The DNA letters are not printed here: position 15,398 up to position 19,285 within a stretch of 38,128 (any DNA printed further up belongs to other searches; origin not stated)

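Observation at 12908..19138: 2076-aa AglB oligosaccharyltransferase fused to an extracellular beta-sandwich array of about 1150 aa and a second membrane anchor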

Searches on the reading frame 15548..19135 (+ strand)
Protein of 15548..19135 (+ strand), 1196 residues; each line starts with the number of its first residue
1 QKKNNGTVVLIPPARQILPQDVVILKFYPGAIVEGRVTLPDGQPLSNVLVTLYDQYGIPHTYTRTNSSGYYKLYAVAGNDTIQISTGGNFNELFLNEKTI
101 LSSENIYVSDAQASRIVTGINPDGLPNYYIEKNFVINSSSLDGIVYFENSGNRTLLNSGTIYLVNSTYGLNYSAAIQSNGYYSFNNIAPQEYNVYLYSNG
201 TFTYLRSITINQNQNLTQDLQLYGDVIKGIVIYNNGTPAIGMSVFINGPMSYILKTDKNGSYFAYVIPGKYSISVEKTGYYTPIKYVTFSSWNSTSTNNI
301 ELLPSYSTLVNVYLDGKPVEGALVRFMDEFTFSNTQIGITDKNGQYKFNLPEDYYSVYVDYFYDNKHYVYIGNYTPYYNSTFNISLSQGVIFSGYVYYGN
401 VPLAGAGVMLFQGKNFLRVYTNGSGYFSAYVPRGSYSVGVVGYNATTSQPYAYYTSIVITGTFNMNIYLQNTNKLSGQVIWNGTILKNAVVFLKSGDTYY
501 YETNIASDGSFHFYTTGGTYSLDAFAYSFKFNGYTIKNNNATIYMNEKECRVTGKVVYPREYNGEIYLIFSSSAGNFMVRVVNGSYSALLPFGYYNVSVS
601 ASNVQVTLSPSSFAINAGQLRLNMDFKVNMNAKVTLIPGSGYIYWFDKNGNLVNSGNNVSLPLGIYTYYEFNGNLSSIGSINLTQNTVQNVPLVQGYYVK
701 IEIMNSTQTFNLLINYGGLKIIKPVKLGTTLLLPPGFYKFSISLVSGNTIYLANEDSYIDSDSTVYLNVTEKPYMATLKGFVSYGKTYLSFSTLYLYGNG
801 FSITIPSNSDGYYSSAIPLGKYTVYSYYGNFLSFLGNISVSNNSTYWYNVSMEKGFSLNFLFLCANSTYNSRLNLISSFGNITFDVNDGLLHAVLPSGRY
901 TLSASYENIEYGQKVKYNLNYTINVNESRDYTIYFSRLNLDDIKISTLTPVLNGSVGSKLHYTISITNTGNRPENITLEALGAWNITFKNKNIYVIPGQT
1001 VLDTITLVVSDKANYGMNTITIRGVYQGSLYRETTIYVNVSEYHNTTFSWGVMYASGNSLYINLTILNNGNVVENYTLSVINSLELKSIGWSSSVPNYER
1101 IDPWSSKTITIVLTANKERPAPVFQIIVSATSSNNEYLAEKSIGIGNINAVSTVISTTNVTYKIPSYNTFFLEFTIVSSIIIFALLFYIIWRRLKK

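Call 40: predict_structure(alignment_id=A3)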
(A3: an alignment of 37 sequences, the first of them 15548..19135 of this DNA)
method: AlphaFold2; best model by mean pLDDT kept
length: 1196 residues; sequences in the alignment: 37
mean_pLDDT: 85.3   pTM: 0.45
mean pLDDT of the five models: 85.3, 84.6, 83.9, 83.6, 80.4
residues with pLDDT >= 90: 494; 70-90: 620; 50-70: 41; < 50: 41
segments of 3 or more residues with pLDDT < 50: 1-26, 1148-1157, 1165-1167
pLDDT, mean of each block of 10 residues (from residue 1): 33 46 52 89 85 83 88 87 82 80 87 81 82 87 82 78 83 87 87 85 86 85 88 85 88 89 88 87 87 88 90 93 92 85 92 92 91 90 94 91 90 90 88 94 78 92 92 90 87 88 85 83 90 89 91 91 90 92 92 92 90 84 90 83 89 90 92 91 89 91 88 91 89 94 82 91 91 83 88 85 86 87 89 90 82 92 88 89 88 92 89 87 91 89 90 87 92 89 82 89 89 86 86 91 88 79 90 88 78 86 88 80 83 85 64 43 50 74 79 56
secondary structure, 60 per line:
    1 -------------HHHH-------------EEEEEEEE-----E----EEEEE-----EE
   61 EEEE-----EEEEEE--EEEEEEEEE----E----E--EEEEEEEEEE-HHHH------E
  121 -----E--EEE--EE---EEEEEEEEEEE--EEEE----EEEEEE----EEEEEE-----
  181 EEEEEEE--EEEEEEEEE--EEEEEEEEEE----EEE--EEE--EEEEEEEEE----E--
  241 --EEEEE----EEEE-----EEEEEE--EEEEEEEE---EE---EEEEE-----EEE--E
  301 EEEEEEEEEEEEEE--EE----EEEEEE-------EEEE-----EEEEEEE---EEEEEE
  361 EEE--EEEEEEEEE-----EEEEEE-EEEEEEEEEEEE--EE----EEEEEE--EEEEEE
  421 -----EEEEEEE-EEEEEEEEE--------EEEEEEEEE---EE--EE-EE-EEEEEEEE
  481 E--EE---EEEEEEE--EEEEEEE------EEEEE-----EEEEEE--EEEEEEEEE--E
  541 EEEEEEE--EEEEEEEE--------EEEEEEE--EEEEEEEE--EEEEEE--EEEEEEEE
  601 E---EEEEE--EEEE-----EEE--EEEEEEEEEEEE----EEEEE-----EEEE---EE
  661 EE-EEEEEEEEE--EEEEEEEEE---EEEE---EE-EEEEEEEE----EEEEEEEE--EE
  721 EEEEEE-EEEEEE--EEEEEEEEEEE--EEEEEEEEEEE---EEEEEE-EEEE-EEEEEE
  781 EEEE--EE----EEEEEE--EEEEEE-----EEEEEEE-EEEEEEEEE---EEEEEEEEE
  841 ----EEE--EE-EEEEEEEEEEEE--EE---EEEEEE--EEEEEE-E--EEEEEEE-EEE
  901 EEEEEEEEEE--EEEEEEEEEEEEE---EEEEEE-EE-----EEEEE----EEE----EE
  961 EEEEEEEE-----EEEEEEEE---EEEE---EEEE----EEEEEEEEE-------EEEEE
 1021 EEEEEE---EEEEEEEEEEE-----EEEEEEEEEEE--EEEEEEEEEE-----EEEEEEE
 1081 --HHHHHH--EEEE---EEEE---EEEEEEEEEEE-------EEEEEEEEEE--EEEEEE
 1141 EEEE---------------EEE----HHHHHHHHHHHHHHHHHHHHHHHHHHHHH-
elements in order (helices of 4 or more, strands of 3 or more residues): H14-17 E31-38 E49-53 E59-64 E70-75 E78-86 E99-108 H110-113 E129-131 E139-149 E152-155 E160-165 E170-175 E181-187 E190-198 E201-210 E215-217 E220-222 E225-233 E243-247 E252-255 E261-266 E269-276 E285-289 E295-297 E300-314 E323-328 E336-339 E345-351 E355-363 E366-374 E380-385 E387-398 E407-412 E415-420 E426-432 E434-442 E451-459 E473-481 E489-495 E498-504 E511-515 E521-526 E529-537 E540-547 E550-557 E566-572 E575-582 E585-590 E593-601 E605-609 E612-615 E621-623 E626-637 E642-646 E652-655 E659-662 E664-672 E675-683 E687-690 E697-704 E709-716 E719-726 E728-733 E736-746 E749-759 E763-768 E770-773 E775-784 E793-798 E801-806 E812-818 E820-828 E832-840 E845-847 E853-864 E872-877 E880-885 E890-896 E898-910 E913-925 E929-934 E943-947 E952-954 E959-968 E974-981 E985-988 E992-995 E1000-1008 E1016-1026 E1030-1040 E1046-1056 E1059-1068 E1074-1080 H1083-1088 E1091-1094 E1098-1101 E1105-1115 E1123-1132 E1135-1144 E1160-1162 H1167-1195

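Call 44: fold_search(model_id=the predicted structure, library=pdb)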
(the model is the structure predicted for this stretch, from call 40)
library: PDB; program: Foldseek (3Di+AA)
matches with E <= 10: 1684; with E <= 0.001: 306
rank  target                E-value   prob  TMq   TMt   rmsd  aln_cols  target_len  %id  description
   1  9ijj_4G               2.6e-15  1.00  0.11  0.05  106.3      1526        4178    9  In situ structure of the central apparatus in mouse sperm axoneme. (released 2025-06-04)
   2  5a42                  8.4e-14  1.00  0.09  0.07  45.3      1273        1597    9  Cryo-EM single particle 3D reconstruction of the native conformation of E. coli alpha-2-macroglobulin (ECAM) (released 2015-07-29)
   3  9ijj_h                1.7e-13  1.00  0.08  0.06  55.8      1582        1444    8  In situ structure of the central apparatus in mouse sperm axoneme. (released 2025-06-04)
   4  7sqc_O0               2.9e-13  1.00  0.10  0.11  70.9      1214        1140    7  Ciliary C1 central pair apparatus isolated from Chlamydomonas reinhardtii (released 2022-04-13)
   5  7som_D                1.1e-12  1.00  0.09  0.07  54.1      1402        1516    6  Ciliary C2 central pair apparatus isolated from Chlamydomonas reinhardtii (released 2022-04-13)
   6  9ijj_O                4.4e-12  1.00  0.12  0.12  115.4      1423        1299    7  In situ structure of the central apparatus in mouse sperm axoneme. (released 2025-06-04)
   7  4u48                  7.1e-12  1.00  0.10  0.08  43.8      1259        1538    8  Crystal structure of Salmonella alpha-2-macroglobulin (released 2014-09-17)
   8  4u4j                  9.6e-12  1.00  0.09  0.08  45.7      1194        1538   10  Crystal structure of Salmonella alpha-2-macroglobulin mutant Y1175G (released 2014-09-17)
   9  9ijj_4A               1.5e-11  1.00  0.10  0.05  54.5      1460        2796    7  In situ structure of the central apparatus in mouse sperm axoneme. (released 2025-06-04)
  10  9ijj_4I               2.8e-11  1.00  0.09  0.04  118.9      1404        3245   10  In situ structure of the central apparatus in mouse sperm axoneme. (released 2025-06-04)
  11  4ziq                  1.4e-10  1.00  0.09  0.08  46.5      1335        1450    9  Crystal structure of trypsin activated alpha-2-macroglobulin from Escherichia coli. (released 2015-06-10)
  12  8ayh_B                2.0e-10  1.00  0.07  0.09  38.5      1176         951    9  Structure of Complement C5 in Complex with small molecule inhibitor and CVF (released 2022-12-21)
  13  6tav_C                3.1e-10  1.00  0.08  0.07  45.5      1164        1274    9  Crystal structure of endopeptidase-induced alpha2-macroglobulin (released 2021-05-12)
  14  6tav_D                3.4e-10  1.00  0.08  0.07  42.6      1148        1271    8  Crystal structure of endopeptidase-induced alpha2-macroglobulin (released 2021-05-12)
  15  9u61_E                4.4e-10  1.00  0.07  0.06  41.8      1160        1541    7  CP/MBL pathways C3 convertase C4b2a and C3 complex (released 2026-01-14)
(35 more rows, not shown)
